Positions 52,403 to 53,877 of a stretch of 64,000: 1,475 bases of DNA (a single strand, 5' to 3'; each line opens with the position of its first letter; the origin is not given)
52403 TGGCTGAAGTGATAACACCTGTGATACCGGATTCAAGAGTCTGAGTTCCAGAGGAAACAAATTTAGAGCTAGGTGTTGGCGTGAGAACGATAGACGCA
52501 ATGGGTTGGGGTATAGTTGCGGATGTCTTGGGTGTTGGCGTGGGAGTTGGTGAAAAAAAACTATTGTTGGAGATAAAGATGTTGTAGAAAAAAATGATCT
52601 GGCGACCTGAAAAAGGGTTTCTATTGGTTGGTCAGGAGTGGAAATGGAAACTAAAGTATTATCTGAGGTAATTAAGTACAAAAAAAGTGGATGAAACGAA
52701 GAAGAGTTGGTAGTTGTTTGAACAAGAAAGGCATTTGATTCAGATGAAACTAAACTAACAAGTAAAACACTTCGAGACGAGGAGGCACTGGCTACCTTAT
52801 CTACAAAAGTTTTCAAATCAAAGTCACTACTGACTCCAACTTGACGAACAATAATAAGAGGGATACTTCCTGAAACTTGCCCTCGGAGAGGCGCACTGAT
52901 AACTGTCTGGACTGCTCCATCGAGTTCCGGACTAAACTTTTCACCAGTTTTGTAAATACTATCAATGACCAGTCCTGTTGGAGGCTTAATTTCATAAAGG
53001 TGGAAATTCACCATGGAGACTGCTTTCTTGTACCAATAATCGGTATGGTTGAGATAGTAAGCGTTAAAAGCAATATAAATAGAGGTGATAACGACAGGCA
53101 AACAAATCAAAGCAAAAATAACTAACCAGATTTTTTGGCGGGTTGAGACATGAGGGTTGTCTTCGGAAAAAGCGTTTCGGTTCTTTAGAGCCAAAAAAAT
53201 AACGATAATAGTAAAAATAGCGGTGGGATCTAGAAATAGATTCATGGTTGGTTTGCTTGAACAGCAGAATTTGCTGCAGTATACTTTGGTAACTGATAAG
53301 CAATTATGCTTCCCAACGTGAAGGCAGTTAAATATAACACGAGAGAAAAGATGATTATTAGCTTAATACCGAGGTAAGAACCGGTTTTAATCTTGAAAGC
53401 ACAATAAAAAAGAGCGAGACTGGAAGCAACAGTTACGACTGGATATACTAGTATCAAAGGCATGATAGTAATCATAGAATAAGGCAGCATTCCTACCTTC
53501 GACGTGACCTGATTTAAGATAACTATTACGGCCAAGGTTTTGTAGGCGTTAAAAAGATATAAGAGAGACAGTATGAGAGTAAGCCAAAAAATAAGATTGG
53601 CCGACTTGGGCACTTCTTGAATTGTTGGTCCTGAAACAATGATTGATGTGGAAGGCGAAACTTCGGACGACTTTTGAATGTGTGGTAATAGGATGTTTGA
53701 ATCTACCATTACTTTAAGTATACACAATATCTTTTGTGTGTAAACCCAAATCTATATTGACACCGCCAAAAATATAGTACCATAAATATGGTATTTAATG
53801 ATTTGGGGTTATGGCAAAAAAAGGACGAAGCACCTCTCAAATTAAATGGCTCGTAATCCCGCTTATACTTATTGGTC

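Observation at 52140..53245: Surface protein gene broken at an A8/T8 homopolymer, a candidate phase-variable locus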

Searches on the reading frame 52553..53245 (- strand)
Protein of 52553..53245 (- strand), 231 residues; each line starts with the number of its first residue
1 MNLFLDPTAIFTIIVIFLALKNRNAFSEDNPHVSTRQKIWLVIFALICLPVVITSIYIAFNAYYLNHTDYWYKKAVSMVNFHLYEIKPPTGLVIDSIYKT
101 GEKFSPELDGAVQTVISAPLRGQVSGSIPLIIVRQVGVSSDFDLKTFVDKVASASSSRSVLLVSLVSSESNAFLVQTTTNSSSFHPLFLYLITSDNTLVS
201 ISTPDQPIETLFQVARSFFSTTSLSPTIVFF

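Call 66: predict_structure(alignment_id=A3)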
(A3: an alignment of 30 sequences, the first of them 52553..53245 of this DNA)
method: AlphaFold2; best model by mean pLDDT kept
length: 231 residues; sequences in the alignment: 30
mean_pLDDT: 85.0   pTM: 0.74
mean pLDDT of the five models: 85.0, 84.7, 83.9, 82.4, 81.2
residues with pLDDT >= 90: 104; 70-90: 101; 50-70: 24; < 50: 2
segments of 3 or more residues with pLDDT < 50: none
pLDDT, mean of each block of 10 residues (from residue 1): 72 85 69 82 93 89 73 93 92 87 85 92 83 97 94 82 78 88 88 95 93 87 62 52
secondary structure, 60 per line:
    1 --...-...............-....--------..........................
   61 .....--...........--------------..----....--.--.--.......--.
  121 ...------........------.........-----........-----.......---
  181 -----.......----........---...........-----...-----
elements in order: H7-21 H23-26 H35-65 H68-78 E99-102 E111-117 H120-123 E130-137 H144-152 E158-165 E171-177 E186-192 E197-204 H208-218 E224-226

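Call 68: fold_search(model_id=the predicted structure, library=pdb)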
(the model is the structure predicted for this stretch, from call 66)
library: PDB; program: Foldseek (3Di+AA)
matches with E <= 10: 1158; with E <= 0.001: 2
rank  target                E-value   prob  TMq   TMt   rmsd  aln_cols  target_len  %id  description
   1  4pws                  7.8e-04  1.00  0.35  0.42   6.2       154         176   11  Crystal structure of secreted proline rich antigen MTC28 (Rv0040c) at 2.15 A with bound chloride from Mycobacterium tube (released 2015-03-25)
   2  6kac_P                9.3e-04  0.99  0.29  0.33   7.6       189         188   11  Cryo-EM structure of the C2S2-type PSII-LHCII supercomplex from Chlamydomonas reihardtii (released 2019-10-23)
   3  4ol4                  1.2e-03  1.00  0.31  0.38   9.8       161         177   12  Crystal structure of secreted proline rich antigen MTC28 (Rv0040c) from Mycobacterium tuberculosis (released 2015-01-28)
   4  2xb3                  2.4e-03  0.99  0.28  0.39   7.4       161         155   14  The Structure of Cyanobacterial PsbP (released 2010-08-25)
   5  2vu4                  2.5e-03  0.99  0.30  0.41   8.2       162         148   13  Structure of PsbP protein from Spinacia oleracea at 1.98 A resolution (released 2009-07-21)
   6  9gnw_P                3.1e-03  0.99  0.31  0.36   7.9       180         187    7  Universal PSII assembly intermediate (released 2025-09-17)
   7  1v2b_B                3.7e-03  0.99  0.31  0.42   8.5       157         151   13  Crystal Structure of PsbP Protein in the Oxygen-Evolving Complex of Photosystem II from Higher Plants (released 2004-05-18)
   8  9mvg_B                4.6e-03  1.00  0.32  0.46   4.7       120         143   12  Structure of SciW variant L66A bound to the Rhs1 transmembrane domain (released 2026-01-28)
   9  1v2b_A                5.4e-03  0.97  0.29  0.40   8.4       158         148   13  Crystal Structure of PsbP Protein in the Oxygen-Evolving Complex of Photosystem II from Higher Plants (released 2004-05-18)
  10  3pu2_A                5.4e-03  0.51  0.17  0.22   9.6       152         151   12  Crystal Structure of the Q3J4M4_RHOS4 protein from Rhodobacter sphaeroides. Northeast Structural Genomics Consortium T (released 2010-12-15)
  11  6xrr_I                6.4e-03  1.00  0.27  0.38   4.9       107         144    8  Structure of SciW bound to the Rhs1 Transmembrane Domain from Salmonella typhimurium (released 2020-12-30)
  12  6xrr_D                6.4e-03  1.00  0.26  0.38   5.2       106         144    8  Structure of SciW bound to the Rhs1 Transmembrane Domain from Salmonella typhimurium (released 2020-12-30)
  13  6xrr_H                7.2e-03  1.00  0.29  0.42   4.4       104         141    9  Structure of SciW bound to the Rhs1 Transmembrane Domain from Salmonella typhimurium (released 2020-12-30)
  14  6xrb_A                9.5e-03  0.98  0.30  0.41   7.2       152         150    8  Crystal structure of SciW from Salmonella typhimurium (released 2020-12-30)
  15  6xrb_B                1.0e-02  1.00  0.31  0.44   4.8       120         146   11  Crystal structure of SciW from Salmonella typhimurium (released 2020-12-30)
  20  6e5d                  1.3e-02  0.97  0.32  0.40   7.1       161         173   11  Crystal structure of LpqN involved in cell envelope biogenesis of Mycobacterium tuberculosis (released 2019-07-24)
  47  6e8a_B                4.2e-02  0.97  0.29  0.43   5.2       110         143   15  Crystal structure of DcrB from Salmonella enterica at 1.92 Angstroms resolution (released 2018-10-31)
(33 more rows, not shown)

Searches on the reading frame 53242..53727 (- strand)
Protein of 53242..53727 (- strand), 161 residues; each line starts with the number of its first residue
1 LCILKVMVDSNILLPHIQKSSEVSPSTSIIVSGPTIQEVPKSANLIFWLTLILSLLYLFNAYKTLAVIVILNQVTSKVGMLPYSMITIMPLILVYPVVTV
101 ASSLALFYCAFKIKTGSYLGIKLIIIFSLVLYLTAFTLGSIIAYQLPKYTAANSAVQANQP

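Call 6: search_protein_families(library=pfam, max_evalue=1, proteins=[window:53242-53727:-])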
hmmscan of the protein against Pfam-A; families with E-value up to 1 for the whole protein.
window:53242-53727:- (161 aa): 1 family
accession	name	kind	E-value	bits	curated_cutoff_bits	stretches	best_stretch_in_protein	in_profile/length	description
PF14715.11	FixP_N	-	0.044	13.9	24.9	1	38-66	18-45/48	N-terminal domain of cytochrome oxidase-cbb3, FixP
